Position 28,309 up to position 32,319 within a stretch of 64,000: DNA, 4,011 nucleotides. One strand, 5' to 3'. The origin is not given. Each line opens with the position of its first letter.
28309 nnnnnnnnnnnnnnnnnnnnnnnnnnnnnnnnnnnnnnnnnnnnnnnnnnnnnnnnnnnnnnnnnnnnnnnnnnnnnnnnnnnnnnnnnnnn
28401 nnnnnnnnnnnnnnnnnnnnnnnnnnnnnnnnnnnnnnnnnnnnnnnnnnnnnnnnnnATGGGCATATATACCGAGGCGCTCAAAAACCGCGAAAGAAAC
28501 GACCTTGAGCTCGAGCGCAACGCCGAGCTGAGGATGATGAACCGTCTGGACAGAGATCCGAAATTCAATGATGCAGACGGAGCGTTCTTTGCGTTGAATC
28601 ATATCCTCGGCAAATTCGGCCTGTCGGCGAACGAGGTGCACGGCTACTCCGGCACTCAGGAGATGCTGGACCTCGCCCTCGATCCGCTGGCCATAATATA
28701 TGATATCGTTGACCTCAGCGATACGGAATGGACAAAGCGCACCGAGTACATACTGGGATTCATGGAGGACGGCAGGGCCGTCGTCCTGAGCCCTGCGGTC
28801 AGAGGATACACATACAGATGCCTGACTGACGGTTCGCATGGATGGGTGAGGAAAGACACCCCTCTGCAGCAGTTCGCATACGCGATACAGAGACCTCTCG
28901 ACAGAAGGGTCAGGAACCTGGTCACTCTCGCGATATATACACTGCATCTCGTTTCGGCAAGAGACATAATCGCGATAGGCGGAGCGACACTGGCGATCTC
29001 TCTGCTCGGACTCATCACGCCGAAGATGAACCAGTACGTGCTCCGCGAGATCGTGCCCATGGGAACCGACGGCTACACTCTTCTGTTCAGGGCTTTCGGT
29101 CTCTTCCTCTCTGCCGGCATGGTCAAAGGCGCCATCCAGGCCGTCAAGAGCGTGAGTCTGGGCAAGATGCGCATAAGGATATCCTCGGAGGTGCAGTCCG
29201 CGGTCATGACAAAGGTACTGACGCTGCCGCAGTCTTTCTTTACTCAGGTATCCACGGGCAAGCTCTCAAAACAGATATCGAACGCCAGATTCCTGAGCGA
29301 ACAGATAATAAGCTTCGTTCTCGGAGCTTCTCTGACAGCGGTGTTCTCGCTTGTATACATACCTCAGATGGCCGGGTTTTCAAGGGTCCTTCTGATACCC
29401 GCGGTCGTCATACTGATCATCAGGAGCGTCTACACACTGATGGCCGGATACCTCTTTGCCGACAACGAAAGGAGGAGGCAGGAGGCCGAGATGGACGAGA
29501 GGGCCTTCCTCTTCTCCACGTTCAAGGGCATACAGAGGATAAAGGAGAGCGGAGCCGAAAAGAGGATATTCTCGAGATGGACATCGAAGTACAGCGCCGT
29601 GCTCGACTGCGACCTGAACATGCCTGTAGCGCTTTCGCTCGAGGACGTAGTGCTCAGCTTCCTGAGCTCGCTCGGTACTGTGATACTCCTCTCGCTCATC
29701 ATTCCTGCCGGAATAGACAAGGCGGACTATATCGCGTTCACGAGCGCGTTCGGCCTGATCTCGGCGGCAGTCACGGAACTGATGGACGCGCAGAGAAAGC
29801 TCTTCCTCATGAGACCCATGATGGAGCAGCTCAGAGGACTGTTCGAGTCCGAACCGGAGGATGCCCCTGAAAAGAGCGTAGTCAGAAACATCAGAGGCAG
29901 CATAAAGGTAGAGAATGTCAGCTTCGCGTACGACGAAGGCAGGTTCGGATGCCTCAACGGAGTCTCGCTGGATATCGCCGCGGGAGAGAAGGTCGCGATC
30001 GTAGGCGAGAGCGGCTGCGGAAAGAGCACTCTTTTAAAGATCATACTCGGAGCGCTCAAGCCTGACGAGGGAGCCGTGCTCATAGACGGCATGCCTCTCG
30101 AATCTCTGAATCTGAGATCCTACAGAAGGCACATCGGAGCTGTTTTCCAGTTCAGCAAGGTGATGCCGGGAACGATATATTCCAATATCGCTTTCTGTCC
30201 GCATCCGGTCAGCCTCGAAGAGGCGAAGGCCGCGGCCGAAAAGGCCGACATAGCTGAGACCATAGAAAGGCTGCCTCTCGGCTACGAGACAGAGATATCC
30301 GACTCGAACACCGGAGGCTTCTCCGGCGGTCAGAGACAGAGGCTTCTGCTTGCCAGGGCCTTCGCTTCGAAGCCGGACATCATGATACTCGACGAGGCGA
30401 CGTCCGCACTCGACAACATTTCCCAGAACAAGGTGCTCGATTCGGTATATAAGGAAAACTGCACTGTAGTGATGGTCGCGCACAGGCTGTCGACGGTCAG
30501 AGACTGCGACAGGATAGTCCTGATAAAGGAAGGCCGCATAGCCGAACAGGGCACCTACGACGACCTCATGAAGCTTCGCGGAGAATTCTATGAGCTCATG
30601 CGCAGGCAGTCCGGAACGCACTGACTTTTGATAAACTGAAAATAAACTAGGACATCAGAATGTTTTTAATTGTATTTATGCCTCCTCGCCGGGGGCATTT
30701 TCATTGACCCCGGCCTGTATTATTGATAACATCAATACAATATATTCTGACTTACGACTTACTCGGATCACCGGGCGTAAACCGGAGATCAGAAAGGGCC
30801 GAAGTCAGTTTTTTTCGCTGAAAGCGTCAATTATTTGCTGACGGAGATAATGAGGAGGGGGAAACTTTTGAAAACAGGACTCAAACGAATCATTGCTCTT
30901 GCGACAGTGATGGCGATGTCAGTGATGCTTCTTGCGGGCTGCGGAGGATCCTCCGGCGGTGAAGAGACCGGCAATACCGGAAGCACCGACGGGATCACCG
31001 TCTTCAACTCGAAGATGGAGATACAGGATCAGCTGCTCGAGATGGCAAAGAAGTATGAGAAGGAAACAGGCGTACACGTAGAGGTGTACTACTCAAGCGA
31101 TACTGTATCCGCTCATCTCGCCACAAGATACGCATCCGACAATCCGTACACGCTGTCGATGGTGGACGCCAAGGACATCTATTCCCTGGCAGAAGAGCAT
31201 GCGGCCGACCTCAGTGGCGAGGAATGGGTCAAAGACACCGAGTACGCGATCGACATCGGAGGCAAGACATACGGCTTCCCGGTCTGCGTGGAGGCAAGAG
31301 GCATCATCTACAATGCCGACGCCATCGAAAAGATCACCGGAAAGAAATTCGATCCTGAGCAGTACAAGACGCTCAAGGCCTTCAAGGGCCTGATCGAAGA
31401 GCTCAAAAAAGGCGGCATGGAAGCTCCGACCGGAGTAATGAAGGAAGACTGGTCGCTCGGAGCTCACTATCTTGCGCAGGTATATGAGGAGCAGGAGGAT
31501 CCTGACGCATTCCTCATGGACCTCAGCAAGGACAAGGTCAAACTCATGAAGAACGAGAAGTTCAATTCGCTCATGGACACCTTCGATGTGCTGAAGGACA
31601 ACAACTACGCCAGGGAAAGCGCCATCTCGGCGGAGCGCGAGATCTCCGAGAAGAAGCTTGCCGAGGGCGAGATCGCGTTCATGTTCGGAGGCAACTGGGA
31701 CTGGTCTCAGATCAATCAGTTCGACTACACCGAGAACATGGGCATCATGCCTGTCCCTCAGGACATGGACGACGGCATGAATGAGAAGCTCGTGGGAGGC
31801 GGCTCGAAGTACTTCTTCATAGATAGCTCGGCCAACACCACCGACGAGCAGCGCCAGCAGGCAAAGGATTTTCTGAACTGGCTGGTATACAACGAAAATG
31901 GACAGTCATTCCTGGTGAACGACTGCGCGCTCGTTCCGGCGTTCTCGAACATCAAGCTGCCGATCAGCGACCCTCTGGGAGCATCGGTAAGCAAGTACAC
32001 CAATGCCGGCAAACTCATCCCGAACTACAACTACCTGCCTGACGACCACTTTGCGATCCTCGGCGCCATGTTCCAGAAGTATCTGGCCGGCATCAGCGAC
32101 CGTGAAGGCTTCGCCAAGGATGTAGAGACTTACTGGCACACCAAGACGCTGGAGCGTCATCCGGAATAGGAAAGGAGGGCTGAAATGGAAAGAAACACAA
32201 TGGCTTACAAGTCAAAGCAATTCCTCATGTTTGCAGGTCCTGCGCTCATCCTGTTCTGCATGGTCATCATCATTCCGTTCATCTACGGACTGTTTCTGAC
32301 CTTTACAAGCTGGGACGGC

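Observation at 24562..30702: Terminator-bounded module: orphan reverse transcriptase, two tandem structured repeats and two ABC exporters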

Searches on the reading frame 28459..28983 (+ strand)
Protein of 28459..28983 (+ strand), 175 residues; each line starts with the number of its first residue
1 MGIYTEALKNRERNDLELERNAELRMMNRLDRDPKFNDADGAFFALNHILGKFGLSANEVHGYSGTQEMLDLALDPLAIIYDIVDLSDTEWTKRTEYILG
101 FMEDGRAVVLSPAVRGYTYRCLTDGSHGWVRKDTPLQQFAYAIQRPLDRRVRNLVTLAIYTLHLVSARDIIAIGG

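Call 109: search_solved_structures(query=A7, max_evalue=10)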
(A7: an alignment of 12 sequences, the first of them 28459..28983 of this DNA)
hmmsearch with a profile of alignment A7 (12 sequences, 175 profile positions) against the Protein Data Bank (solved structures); distinct sequences matched with E-value up to 10: 0.

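Call 110: search_protein_families(library=pfam, alignment_id=A7, max_evalue=1)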
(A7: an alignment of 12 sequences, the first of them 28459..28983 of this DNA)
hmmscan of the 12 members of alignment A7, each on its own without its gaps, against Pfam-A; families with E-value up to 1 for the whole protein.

A. member 1, window:28459-28983:+ (175 aa): 0 families

B. families by the number of members that match (of 12 scanned): 0 families

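Call 125: predict_structure(protein=window:28459-28983:+)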
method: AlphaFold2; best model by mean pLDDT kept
length: 175 residues; sequences in the alignment: 1
mean_pLDDT: 41.8   pTM: 0.30
mean pLDDT of the five models: 41.8, 41.7, 39.0, 38.8, 35.3
residues with pLDDT >= 90: 0; 70-90: 7; 50-70: 33; < 50: 135
segments of 3 or more residues with pLDDT < 50: 23-97, 101-107, 113-115, 122-125, 131-175
pLDDT, mean of each block of 10 residues (from residue 1): 61 69 45 37 38 35 33 32 35 43 50 52 53 39 33 37 29 25
secondary structure, 60 per line:
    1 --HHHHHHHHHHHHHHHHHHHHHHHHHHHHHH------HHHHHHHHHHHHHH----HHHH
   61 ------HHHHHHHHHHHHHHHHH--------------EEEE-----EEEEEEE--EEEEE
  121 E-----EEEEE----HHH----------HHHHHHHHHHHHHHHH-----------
elements in order: H3-32 H39-52 H57-60 H67-83 E98-101 E107-113 E116-121 E127-131 H149-164

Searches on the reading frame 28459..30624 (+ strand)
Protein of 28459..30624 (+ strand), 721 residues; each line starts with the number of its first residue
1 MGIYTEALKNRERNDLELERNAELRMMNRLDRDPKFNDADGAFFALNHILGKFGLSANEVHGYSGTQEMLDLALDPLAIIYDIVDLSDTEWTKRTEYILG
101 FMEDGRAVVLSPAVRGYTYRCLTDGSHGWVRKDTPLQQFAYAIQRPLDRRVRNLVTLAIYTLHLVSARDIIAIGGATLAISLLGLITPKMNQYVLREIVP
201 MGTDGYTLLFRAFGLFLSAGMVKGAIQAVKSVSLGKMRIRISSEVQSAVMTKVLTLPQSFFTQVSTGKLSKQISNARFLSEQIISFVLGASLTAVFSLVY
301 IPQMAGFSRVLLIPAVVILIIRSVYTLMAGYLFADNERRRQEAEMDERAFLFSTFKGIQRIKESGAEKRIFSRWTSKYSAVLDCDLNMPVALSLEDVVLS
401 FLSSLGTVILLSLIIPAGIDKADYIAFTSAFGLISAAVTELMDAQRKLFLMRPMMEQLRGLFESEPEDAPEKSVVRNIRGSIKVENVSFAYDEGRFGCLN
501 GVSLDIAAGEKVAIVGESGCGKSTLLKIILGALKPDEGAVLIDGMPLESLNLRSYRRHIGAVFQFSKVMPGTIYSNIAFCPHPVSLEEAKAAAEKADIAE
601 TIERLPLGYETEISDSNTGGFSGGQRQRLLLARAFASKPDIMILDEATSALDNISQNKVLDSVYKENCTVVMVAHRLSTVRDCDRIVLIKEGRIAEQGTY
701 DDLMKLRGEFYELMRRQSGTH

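Call 8: search_protein_families(library=pfam, proteins=[window:28459-30624:+], max_evalue=0.01)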
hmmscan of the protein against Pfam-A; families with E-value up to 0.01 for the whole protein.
window:28459-30624:+ (721 aa): 6 families
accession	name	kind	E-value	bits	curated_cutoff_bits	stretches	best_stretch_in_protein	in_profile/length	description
PF00005.33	ABC_tran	-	1.3e-36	126.7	25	1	499-649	1-137/137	ABC transporter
PF00664.28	ABC_membrane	-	5e-06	26.8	28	1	173-436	4-272/274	ABC transporter transmembrane region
PF02463.25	SMC_N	-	1.2e-05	25.3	40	1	620-690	136-212/220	RecF/RecN/SMC N terminal domain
PF09818.15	ABC_ATPase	-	0.00014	21.4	23.2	1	591-681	130-219/283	P-loop domain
PF13555.12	AAA_29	-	0.0019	18.3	27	1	499-527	12-40/61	P-loop containing region of AAA domain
PF13401.12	AAA_22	-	0.0096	16.7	27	0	513-548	9-45/130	AAA domain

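Call 9: search_protein_families(library=padloc, proteins=[window:28459-30624:+], max_evalue=0.01)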
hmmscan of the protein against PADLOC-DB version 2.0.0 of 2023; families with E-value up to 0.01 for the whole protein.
window:28459-30624:+ (721 aa): 5 families
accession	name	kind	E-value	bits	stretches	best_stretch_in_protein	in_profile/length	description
PDLC04135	mad3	-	5.9e-32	109.6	2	617-692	260-340/374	mads_3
PDLC04140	mad8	-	6.6e-11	40.3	1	499-681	17-238/314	mads_8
PDLC02914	ATPase-Toprim_I-B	-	0.0015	15.8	0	502-529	18-45/443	-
PDLC04164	AriA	-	0.0037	14.9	0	621-676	172-232/253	-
PDLC02980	AriA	-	0.01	13.9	0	513-534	3-27/304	-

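Call 10: search_protein_families(library=ncbifam, proteins=[window:28459-30624:+], max_evalue=0.01)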
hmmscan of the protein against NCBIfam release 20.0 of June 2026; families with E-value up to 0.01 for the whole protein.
window:28459-30624:+ (721 aa): 189 families (the best 25 are shown)
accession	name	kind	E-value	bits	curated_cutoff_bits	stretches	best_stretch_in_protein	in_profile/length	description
TIGR03797.1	NHLM_micro_ABC2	equivalog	6.1e-148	494.3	709.4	1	77-717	42-685/686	NHLP bacteriocin export ABC transporter permease/ATPase subunit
TIGR03796.1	NHLM_micro_ABC1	equivalog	2.8e-97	326.7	853.3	1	168-715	154-710/710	NHLP family bacteriocin export ABC transporter peptidase/permease/ATPase subunit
TIGR01846.1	type_I_sec_HlyB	subfamily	3.5e-87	293.3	725.55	1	172-719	143-694/694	type I secretion system permease/ATPase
TIGR02203.1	MsbA_lipidA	equivalog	5.6e-80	269.4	602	1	221-716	66-568/572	lipid A export permease/ATP-binding protein MsbA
TIGR03375.1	type_I_sec_LssB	subfamily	2.1e-73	247.8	693.1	1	172-705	153-690/696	type I secretion system permease/ATPase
NF045513.1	HepA_fam_ABC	equivalog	7.5e-71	239.3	725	1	192-717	77-609/610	heterocyst formation ABC transporter subunit HepA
NF010178.0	PRK13657.1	equivalog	4e-68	230.3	733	1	175-717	26-570/588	glucan ABC transporter ATP-binding protein/ permease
TIGR01193.1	bacteriocin_ABC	subfamily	1.5e-67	228.6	523.85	1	208-714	195-706/708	peptide cleavage/export ABC transporter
TIGR02204.1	MsbA_rel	hypoth_equivalog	3e-66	224.3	780.4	1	194-716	40-574/576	ABC transporter, permease/ATP-binding protein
TIGR00958.1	3a01208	subfamily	5.1e-64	216.8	874.6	1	233-713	224-710/711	antigen peptide transporter 2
TIGR01842.1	type_I_sec_PrtD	subfamily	1.2e-61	208.9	510.15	1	169-705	7-542/544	type I secretion system permease/ATPase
NF052233.1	CphA_assoc_ABC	equivalog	7.9e-61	206.3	880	1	215-718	235-744/766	cyanophycin metabolism-associated ABC transporter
NF008381.0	PRK11176.1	equivalog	2.1e-59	201.4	867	1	221-718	76-580/582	lipid A ABC transporter ATP-binding protein/permease MsbA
TIGR02857.1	CydD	equivalog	2.4e-59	201.7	435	1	456-688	295-528/529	thiol reductant ABC exporter subunit CydD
NF050066.1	LPSTprtrPglK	equivalog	3.5e-56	190.8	1000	1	245-691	108-557/558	BC-type lipopolysaccharide transporter PglK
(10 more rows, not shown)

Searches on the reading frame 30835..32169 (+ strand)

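Call 124: search_protein_families(library=pfam, proteins=[window:30835-32169:+], max_evalue=0.00001)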
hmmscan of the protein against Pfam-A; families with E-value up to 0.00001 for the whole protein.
window:30835-32169:+ (444 aa): 1 family
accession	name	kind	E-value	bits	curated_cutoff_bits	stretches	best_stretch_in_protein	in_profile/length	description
PF13416.11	SBP_bac_8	-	2.8e-20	73.7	27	1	69-375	1-267/279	Bacterial extracellular solute-binding protein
